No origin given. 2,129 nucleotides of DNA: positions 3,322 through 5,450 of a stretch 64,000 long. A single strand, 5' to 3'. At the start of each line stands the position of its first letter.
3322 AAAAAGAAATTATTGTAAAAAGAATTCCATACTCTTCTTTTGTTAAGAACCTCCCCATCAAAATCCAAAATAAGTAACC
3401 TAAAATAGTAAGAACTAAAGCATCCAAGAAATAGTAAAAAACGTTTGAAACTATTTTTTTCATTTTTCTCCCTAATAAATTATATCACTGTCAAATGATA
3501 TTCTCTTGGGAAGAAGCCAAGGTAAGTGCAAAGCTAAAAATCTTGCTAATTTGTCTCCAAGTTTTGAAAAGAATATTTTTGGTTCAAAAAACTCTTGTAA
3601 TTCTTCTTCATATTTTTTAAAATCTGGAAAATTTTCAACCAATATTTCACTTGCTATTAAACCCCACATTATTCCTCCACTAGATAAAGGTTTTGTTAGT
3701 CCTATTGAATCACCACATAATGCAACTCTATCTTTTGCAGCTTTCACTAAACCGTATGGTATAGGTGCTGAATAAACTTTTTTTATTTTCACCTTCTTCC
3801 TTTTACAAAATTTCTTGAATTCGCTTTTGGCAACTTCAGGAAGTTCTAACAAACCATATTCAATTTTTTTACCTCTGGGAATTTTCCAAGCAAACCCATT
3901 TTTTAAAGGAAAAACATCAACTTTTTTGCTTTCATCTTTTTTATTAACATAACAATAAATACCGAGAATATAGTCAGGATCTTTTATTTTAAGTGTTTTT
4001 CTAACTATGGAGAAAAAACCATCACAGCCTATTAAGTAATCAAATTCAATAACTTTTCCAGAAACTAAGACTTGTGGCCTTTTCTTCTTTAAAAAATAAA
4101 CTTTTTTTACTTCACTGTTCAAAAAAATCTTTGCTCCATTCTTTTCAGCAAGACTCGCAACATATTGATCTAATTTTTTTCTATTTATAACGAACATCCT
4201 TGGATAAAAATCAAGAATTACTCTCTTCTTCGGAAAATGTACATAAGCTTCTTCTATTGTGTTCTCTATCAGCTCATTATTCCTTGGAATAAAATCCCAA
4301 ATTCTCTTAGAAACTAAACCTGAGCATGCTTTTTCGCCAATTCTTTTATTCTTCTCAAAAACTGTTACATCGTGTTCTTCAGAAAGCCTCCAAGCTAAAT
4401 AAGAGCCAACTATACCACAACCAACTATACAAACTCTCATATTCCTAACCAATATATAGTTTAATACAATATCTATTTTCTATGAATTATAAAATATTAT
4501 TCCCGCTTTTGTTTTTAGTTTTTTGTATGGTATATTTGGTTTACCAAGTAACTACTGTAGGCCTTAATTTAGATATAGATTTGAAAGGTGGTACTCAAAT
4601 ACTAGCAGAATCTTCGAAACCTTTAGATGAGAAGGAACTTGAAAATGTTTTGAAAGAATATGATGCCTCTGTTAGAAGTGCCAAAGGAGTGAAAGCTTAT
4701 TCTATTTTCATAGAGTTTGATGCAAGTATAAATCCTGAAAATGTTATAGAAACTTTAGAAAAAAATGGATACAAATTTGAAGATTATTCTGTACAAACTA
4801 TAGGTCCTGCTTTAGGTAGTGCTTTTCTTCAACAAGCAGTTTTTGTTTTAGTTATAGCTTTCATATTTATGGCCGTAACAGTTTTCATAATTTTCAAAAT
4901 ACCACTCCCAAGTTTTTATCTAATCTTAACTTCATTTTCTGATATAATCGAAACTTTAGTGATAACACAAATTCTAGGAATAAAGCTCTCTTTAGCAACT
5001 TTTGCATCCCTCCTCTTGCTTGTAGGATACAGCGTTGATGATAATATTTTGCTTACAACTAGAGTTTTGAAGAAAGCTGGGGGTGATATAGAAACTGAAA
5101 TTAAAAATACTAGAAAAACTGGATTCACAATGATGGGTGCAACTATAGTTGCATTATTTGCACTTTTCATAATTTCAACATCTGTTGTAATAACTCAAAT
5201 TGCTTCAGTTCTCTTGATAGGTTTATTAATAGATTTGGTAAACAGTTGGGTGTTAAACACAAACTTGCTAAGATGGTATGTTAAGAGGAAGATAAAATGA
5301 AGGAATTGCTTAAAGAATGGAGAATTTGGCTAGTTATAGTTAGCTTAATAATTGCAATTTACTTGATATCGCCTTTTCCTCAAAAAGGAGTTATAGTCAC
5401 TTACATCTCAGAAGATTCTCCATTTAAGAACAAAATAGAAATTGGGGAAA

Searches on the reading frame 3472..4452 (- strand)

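Call 11: search_protein_families(library=pfam, proteins=[window:3472-4452:-])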
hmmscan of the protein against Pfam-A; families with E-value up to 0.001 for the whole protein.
window:3472-4452:- (326 aa): 5 families
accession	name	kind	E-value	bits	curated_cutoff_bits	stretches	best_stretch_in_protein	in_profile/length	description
PF01266.30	DAO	-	3.4e-12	47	27.9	1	6-54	1-49/353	FAD dependent oxidoreductase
PF01494.25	FAD_binding_3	-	5.2e-09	36.2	22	1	5-157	2-170/349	FAD binding domain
PF13450.12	NAD_binding_8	-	7e-07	29.9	21.9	1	9-39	1-32/68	NAD(P)-binding Rossmann-like domain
PF04820.20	Trp_halogenase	-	5.1e-05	22.7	21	0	87-288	153-367/458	Tryptophan halogenase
PF02558.23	ApbA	-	0.0003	20.9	22.2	1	7-40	1-35/150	Ketopantoate reductase PanE/ApbA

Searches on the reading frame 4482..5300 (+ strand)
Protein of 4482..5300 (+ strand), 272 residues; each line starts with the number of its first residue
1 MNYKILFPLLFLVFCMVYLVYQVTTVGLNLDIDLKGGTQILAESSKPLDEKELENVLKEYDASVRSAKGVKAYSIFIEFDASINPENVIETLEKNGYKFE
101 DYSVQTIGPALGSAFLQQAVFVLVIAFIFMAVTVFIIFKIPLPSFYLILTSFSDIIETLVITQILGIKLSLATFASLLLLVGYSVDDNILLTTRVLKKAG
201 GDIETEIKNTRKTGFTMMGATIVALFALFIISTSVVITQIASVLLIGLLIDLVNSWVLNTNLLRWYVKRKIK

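Call 53: search_protein_families(library=pfam, proteins=[window:4482-5300:+], max_evalue=0.01)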
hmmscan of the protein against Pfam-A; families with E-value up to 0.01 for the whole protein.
window:4482-5300:+ (272 aa): 2 families
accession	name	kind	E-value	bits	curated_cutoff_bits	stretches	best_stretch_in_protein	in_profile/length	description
PF02355.23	SecD_SecF_C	-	2.2e-29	102.7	20.5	1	90-268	4-188/189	Protein export membrane protein SecD/SecF, C-terminal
PF07549.19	Sec_GG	-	0.0059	16.5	20.3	0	25-47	5-27/28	SecD/SecF GG Motif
